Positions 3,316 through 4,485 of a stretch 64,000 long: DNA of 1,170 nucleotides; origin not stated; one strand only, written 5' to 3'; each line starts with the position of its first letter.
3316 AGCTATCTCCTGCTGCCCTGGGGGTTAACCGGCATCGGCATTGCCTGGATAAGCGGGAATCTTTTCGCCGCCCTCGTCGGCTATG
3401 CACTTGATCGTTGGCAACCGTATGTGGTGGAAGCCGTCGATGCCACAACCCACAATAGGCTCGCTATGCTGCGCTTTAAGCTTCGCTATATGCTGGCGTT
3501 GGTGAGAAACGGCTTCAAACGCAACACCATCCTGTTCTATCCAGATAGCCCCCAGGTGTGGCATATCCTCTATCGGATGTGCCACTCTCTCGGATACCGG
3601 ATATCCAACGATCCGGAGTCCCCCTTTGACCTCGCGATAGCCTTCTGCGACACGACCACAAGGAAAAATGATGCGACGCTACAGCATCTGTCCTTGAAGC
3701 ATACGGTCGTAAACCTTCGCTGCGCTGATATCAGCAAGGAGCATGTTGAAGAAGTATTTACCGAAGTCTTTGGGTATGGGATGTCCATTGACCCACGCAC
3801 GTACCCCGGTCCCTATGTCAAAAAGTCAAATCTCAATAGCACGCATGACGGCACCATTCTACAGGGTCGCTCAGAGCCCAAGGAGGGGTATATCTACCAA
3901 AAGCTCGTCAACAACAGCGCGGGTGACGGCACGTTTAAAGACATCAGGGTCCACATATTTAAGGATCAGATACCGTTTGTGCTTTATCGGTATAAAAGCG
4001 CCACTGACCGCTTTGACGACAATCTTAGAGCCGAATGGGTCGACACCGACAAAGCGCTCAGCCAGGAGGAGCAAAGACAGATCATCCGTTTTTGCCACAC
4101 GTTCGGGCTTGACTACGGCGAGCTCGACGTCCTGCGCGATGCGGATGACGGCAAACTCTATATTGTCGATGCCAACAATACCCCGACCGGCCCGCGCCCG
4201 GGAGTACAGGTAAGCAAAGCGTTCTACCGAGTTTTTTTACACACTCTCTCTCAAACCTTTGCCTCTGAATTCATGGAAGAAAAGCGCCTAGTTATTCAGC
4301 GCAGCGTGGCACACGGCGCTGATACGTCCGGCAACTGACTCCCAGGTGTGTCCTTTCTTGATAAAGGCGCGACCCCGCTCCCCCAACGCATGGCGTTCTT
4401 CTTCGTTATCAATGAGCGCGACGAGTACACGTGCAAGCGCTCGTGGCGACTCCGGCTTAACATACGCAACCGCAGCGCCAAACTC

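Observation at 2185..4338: Unusual fusion of a Wzx-type polysaccharide flippase with an ATP-grasp ligase domain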

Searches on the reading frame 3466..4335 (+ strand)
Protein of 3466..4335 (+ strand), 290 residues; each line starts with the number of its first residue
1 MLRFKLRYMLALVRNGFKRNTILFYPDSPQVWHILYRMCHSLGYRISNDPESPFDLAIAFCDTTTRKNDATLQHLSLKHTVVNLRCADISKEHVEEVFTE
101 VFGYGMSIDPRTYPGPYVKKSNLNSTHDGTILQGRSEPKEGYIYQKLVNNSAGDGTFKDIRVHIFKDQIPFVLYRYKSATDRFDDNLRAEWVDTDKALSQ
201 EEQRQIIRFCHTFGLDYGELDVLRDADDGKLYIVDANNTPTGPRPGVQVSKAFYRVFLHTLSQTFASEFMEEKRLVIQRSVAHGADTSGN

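Call 14: find_homologous_proteins(query=window:3466-4335:+, max_evalue=0.01)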
Query window:3466-4335:+ (290 aa): 410 proteins with E <= 0.01 among 811 candidates; the best 120 are listed.
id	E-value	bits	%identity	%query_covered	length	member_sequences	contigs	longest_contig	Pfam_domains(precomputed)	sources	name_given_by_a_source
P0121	1.7e-92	328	54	93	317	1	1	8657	-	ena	-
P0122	1.2e-91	325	53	94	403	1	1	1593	-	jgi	-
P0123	3.9e-91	323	54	93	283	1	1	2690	-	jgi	jgi:hypothetical protein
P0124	7.1e-90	319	53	94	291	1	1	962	-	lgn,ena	-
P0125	3.1e-89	317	51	98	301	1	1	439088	-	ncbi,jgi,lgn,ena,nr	ncbi:MAG TPA: hypothetical protein VMA75_02880 [Candidatus Paceibacterota bacterium]|nr:hypothetical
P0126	2.5e-87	311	57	90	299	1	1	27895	-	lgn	-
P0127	9.5e-87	309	51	98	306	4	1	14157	-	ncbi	-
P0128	9.5e-87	309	53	90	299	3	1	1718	-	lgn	-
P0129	5.2e-86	306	50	91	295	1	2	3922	-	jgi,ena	jgi:hypothetical protein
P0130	1.2e-85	305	53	90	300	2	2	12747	-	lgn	-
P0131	1.2e-84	302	51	93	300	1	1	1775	-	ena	-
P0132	4.2e-84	300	54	90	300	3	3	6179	-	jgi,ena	-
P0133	1.6e-83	298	50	91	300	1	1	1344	-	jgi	-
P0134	7.9e-81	289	50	90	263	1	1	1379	-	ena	-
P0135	3.8e-79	284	48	91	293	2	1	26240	-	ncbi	-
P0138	3.7e-77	277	50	88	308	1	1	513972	-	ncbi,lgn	-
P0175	1.0e-63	233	44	92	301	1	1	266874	-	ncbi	ncbi:MAG: hypothetical protein U1E83_06055 [Methylotetracoccus sp.]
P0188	5.1e-62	228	44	84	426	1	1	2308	-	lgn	-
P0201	6.8e-61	224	45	83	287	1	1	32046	-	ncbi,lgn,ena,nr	ncbi:MAG TPA: hypothetical protein VI759_05645 [Dehalococcoidia bacterium]|nr:hypothetical protein [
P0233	3.4e-58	215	44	87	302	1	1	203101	-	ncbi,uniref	ncbi:hypothetical protein [Mycobacterium sp. SMC-4]|uniref:hypothetical protein n=1 Tax=Mycobacteriu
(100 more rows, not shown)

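Call 15: search_solved_structures(query=window:3466-4335:+, max_evalue=10, show_alignments=2)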
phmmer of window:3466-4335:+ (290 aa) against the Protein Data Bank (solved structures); distinct sequences matched with E-value up to 10: 4.
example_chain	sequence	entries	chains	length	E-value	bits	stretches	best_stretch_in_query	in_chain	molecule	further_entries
7drm_A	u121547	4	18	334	0.51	12.5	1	157-237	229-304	ATP-grasp domain-containing protein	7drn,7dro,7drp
7x1y_A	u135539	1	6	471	1.4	11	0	200-244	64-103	Circadian clock oscillator protein KaiC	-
7x1z_A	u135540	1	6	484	1.5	11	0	200-244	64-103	Circadian clock oscillator protein KaiC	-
4is4_A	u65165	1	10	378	1.6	10.9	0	75-141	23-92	Glutamine synthetase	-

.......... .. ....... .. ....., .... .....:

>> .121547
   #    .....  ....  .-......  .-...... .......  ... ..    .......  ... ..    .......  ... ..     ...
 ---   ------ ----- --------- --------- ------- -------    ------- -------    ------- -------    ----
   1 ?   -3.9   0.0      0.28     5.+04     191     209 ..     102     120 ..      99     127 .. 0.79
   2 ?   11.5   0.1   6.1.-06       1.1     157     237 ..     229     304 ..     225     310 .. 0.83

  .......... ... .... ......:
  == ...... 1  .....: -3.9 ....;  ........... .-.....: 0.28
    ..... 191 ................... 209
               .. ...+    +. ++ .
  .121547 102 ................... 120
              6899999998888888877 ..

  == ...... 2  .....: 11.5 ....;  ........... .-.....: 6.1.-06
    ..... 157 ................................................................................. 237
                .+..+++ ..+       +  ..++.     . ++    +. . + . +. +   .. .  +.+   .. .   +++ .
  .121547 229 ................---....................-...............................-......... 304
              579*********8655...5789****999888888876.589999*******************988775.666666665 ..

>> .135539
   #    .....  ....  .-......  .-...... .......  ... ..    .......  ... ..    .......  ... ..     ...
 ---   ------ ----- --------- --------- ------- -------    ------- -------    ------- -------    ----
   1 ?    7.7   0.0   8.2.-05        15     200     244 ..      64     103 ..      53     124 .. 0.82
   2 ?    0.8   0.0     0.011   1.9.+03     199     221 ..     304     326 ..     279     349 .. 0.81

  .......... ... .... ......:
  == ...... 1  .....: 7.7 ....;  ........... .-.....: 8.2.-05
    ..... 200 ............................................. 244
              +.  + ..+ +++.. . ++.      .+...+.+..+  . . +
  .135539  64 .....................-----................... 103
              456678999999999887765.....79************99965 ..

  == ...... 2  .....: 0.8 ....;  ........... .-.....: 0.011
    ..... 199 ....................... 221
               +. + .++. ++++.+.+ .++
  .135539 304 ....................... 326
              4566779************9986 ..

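Call 18: search_solved_structures(query=A2, max_evalue=10, show_alignments=3)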
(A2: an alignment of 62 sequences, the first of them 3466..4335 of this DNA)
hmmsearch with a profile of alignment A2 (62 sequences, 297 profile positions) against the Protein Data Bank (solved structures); distinct sequences matched with E-value up to 10: 11.
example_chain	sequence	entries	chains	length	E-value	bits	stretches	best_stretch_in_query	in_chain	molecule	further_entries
5zct_A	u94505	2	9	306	0.0059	18.7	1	171-252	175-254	Ribosomal protein S6--L-glutamate ligase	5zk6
4iwx_A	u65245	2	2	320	0.0064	18.5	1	171-252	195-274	Ribosomal protein S6 modification protein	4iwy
6ocf_B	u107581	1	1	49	0.074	15.1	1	198-238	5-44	Small vasohibin-binding protein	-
6nvq_B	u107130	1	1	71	0.094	14.7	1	198-238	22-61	Small vasohibin-binding protein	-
6j4o_B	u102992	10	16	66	0.13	14.3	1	198-238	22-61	Small vasohibin-binding protein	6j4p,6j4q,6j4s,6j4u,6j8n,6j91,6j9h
6lpg_B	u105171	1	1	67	0.13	14.2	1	198-238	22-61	Small vasohibin-binding protein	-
7zcw_D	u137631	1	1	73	0.15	14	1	198-238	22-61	Small vasohibin-binding protein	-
7qyr_A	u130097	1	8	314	0.17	13.9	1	171-252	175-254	Probable alpha-L-glutamate ligase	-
6qby_B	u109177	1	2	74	0.17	13.8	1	198-238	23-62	Small vasohibin-binding protein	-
6jzc_C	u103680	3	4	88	0.27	13.2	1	198-238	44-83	Small vasohibin-binding protein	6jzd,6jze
7qys_A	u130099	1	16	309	0.37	12.8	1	167-253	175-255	Probable alpha-L-glutamate ligase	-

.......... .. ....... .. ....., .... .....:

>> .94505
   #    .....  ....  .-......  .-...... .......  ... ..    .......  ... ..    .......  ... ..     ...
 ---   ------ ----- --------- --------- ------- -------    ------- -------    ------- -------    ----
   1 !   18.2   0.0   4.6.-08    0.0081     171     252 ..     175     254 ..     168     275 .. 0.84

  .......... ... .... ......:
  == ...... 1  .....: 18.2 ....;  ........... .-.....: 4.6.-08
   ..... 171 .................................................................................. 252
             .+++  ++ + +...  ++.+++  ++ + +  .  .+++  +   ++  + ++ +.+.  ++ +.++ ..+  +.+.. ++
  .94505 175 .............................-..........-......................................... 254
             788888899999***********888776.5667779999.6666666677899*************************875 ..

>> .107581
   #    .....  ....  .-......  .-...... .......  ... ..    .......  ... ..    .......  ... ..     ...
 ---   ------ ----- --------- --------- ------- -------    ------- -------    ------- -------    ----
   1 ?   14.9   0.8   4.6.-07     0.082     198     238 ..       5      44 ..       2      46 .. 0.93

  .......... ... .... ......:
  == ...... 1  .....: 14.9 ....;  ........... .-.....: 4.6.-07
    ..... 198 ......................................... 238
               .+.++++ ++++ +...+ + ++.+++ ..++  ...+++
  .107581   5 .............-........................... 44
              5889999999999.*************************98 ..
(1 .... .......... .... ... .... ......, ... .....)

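Call 19: find_encoding_contigs(protein=P0138, flank=10000, max_places=3)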
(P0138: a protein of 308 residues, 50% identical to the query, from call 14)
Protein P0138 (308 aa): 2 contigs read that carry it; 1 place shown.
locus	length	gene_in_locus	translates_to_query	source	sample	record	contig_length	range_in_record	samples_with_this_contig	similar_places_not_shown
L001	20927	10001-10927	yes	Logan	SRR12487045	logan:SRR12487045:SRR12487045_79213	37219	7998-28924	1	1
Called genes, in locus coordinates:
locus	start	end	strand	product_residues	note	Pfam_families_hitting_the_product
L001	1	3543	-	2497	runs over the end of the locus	PF03534:SpvB, PF01839:FG-GAP (faint), PF13517:FG-GAP_3 (weak), PF25023:TEN_YD-shell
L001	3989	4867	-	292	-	-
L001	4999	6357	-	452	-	PF01266:DAO (faint), PF01494:FAD_binding_3, PF13450:NAD_binding_8 (weak)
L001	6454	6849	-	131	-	PF09864:MliC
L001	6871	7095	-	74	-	-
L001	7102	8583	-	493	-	PF00150:Cellulase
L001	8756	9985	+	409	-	PF01943:Polysacc_synt, PF13440:Polysacc_synt_3, PF01554:MatE (weak)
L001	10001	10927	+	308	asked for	-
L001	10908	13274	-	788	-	PF13439:Glyco_transf_4, PF13579:Glyco_trans_4_4, PF00534:Glycos_transf_1, PF13692:Glyco_trans_1_4, PF13439:Glyco_transf_4, PF13579:Glyco_trans_4_4, PF00534:Glycos_transf_1, PF13692:Glyco_trans_1_4, +2 more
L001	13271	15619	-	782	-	PF09971:DUF2206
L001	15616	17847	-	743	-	PF13439:Glyco_transf_4, PF13477:Glyco_trans_4_2, PF13579:Glyco_trans_4_4, PF20706:GT4-conflict, PF00534:Glycos_transf_1, PF13692:Glyco_trans_1_4, PF13524:Glyco_trans_1_2, PF13439:Glyco_transf_4, +4 more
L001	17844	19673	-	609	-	PF13439:Glyco_transf_4, PF13579:Glyco_trans_4_4, PF20706:GT4-conflict (faint), PF00534:Glycos_transf_1, PF13692:Glyco_trans_1_4, PF01522:Polysacc_deac_1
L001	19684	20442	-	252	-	PF13641:Glyco_tranf_2_3, PF00535:Glycos_transf_2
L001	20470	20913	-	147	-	-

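Call 20: find_encoding_contigs(protein=P0125, flank=10000, max_places=3)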
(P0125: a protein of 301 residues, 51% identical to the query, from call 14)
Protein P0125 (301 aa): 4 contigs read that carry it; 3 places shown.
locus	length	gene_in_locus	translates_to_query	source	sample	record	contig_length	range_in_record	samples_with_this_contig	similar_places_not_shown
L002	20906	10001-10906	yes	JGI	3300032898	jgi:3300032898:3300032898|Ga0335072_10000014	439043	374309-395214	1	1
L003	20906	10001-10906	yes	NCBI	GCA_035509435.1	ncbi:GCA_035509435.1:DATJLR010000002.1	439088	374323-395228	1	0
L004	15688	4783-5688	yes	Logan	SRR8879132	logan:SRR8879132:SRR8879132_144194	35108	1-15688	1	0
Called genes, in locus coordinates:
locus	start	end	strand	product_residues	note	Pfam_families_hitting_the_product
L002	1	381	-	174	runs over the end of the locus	PF13238:AAA_18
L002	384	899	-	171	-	PF06821:Ser_hydrolase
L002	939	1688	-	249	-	PF23441:SDR (weak), PF00106:adh_short, PF08659:KR, PF13561:adh_short_C2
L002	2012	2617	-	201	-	-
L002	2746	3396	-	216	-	-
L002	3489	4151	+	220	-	-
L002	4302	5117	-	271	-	PF03476:MOSC_N, PF03473:MOSC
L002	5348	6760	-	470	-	PF08323:Glyco_transf_5, PF00534:Glycos_transf_1, PF13692:Glyco_trans_1_4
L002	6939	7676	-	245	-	PF01738:DLH, PF08840:BAAT_C (faint)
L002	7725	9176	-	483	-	-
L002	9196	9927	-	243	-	PF00351:Biopterin_H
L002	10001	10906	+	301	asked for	-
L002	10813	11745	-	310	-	PF00535:Glycos_transf_2, PF13641:Glyco_tranf_2_3, PF13632:Glyco_trans_2_3 (weak)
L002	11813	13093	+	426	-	PF01943:Polysacc_synt (weak), PF13440:Polysacc_synt_3 (weak)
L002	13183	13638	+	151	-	-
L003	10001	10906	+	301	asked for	-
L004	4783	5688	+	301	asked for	-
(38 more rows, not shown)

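Call 24: search_protein_families(library=pfam, alignment_id=A2, max_evalue=1)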
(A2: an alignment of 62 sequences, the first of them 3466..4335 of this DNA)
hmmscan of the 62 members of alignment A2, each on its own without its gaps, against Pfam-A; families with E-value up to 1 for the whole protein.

A. member 1, window:3466-4335:+ (290 aa): 2 families
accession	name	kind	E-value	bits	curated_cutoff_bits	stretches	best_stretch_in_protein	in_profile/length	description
PF08443.16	RimK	-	0.0055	16.8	21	1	142-240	76-167/188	RimK-like ATP-grasp domain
PF14398.11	ATPgrasp_YheCD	-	0.084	12.5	26.8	1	138-168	105-134/255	YheC/D like ATP-grasp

B. families by the number of members that match (of 62 scanned): 21 families
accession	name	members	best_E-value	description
PF05770.16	Ins134_P3_kin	11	0.019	Inositol 1,3,4-trisphosphate 5/6-kinase ATP-grasp domain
PF08443.16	RimK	9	0.0004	RimK-like ATP-grasp domain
PF14398.11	ATPgrasp_YheCD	6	0.0061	YheC/D like ATP-grasp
PF08682.16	DUF1780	2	0.0059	Putative endonuclease, protein of unknown function (DUF1780)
PF20722.2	DUF6830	2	0.05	Domain of unknown function (DUF6830)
PF08512.18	Rttp106-like_middle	1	0.0074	Histone chaperone Rttp106-like, middle domain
PF14424.12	Toxin-deaminase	1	0.014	The BURPS668_1122 family of deaminases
PF07574.19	SMC_Nse1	1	0.017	Nse1 non-SMC component of SMC5-6 complex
PF21974.1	SPN1_m3Gcap_bd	1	0.027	Snurportin1, m3G cap-binding domain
PF15208.11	Rab15_effector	1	0.041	Rab15 effector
PF03615.21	GCM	1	0.056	GCM motif protein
PF25516.1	PTPase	1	0.057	Phosphotyrosine protein phosphatase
PF00704.34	Glyco_hydro_18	1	0.062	Glycosyl hydrolases family 18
PF07517.20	SecA_DEAD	1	0.062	SecA DEAD-like domain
PF10552.14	ORF6C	1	0.064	ORF6C domain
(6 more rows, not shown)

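Call 25: predict_structure(alignment_id=A2)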
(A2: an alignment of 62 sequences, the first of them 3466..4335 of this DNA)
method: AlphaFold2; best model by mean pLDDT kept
length: 290 residues; sequences in the alignment: 62
mean_pLDDT: 94.8   pTM: 0.89
mean pLDDT of the five models: 94.8, 94.3, 94.3, 93.8, 93.5
residues with pLDDT >= 90: 254; 70-90: 31; 50-70: 5; < 50: 0
segments of 3 or more residues with pLDDT < 50: none
pLDDT, mean of each block of 10 residues (from residue 1): 86 90 98 97 97 98 97 97 98 98 98 98 94 98 98 97 98 96 93 98 99 98 98 98 94 96 97 74 72
secondary structure, 60 per line:
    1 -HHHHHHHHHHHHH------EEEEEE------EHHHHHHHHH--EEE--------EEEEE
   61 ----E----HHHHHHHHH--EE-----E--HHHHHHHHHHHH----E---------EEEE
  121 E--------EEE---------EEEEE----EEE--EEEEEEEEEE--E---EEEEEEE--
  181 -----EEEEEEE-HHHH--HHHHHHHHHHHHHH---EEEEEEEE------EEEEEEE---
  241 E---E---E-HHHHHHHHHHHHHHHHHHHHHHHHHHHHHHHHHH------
elements in order: H2-14 E21-26 H34-42 E45-47 E56-60 H70-78 H91-102 E117-121 E130-132 E142-146 E151-153 E156-165 E172-178 E186-192 H194-197 H200-213 E217-224 E231-237 H251-284

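Call 28: fold_search(model_id=the predicted structure, library=pdb)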
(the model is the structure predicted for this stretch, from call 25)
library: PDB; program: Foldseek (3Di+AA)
matches with E <= 10: 855; with E <= 0.001: 222
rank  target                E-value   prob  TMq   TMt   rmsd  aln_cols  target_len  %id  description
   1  8e1h_A                2.9e-09  1.00  0.49  0.44   7.4       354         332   14  Asp1 kinase in complex with ADP Mg 5-IP7 (released 2022-11-30)
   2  8evy_A                5.5e-09  1.00  0.55  0.51   6.1       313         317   12  DdlB from Pseudomonas aeruginosa PAO1 in complex with ATP and D-ala-D-ala (released 2023-08-30)
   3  3vpd_A                1.3e-08  1.00  0.51  0.52   5.2       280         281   16  LysX from Thermus thermophilus complexed with AMP-PNP (released 2013-02-27)
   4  5k2m_A                1.3e-08  1.00  0.50  0.53   6.3       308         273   15  Bifunctional LysX/ArgX from Thermococcus kodakarensis with LysW-gamma-AAA (released 2016-09-07)
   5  3vpb_A                1.3e-08  1.00  0.52  0.54   6.3       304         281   12  ArgX from Sulfolobus tokodaii complexed with LysW/Glu/ADP/Mg/Zn/Sulfate (released 2013-02-27)
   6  3vpc_C                1.3e-08  1.00  0.52  0.54   6.0       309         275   12  ArgX from Sulfolobus tokodaii complexed with ADP (released 2013-02-27)
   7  5bpf_B                1.5e-08  1.00  0.53  0.52   6.3       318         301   14  Crystal structure of ADP complexed D-alanine-D-alanine ligase(DDL) from Yersinia pestis (released 2016-03-02)
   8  3vpb_B                1.6e-08  1.00  0.52  0.53   6.2       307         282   12  ArgX from Sulfolobus tokodaii complexed with LysW/Glu/ADP/Mg/Zn/Sulfate (released 2013-02-27)
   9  8e1v_A                1.7e-08  1.00  0.46  0.41   8.3       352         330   14  Asp1 kinase in complex with ADPNP Mg IP6 (released 2022-11-30)
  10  9gr8                  1.9e-08  1.00  0.51  0.45   6.7       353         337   15  Crystal structure of the N-terminal kinase domain from Saccharomyces cerevisiae Vip1 in complex with ADP. (released 2025-02-26)
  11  8e1i_A                2.2e-08  1.00  0.47  0.42   7.8       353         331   14  Asp1 kinase in complex with ATP Mg 5-IP7 (released 2022-11-30)
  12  7dro_D                2.3e-08  1.00  0.43  0.43   6.0       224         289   17  Structure of ATP-grasp ligase PsnB complexed with minimal precursor (released 2021-09-08)
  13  5c1o_D                2.7e-08  1.00  0.52  0.51   6.1       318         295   13  Crystal structure of AMP-PNP complexed D-alanine-D-alanine ligase(DDL) from Yersinia pestis (released 2016-03-02)
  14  7tn8                  2.7e-08  1.00  0.49  0.50   7.7       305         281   13  Crystal structure of Zea mays Inositol-tetrakisphosphate Kinase 1 mutant (ZmITPK1-H192A) in complex with InsP6 (released 2022-06-15)
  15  7drp_B                2.9e-08  1.00  0.55  0.54   7.5       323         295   14  Structure of ATP-grasp ligase PsnB complexed with phosphomimetic variant of minimal precursor, Mg, and ADP (released 2021-09-08)
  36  4iwx                  1.2e-07  1.00  0.50  0.49   5.2       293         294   13  Rimk structure at 2.85A (released 2013-05-08)
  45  5zct_A                1.6e-07  1.00  0.52  0.51   5.6       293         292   15  The crystal structure of the poly-alpha-L-glutamate peptides synthetase RimK at 2.05 angstrom resolution. (released 2018-07-25)
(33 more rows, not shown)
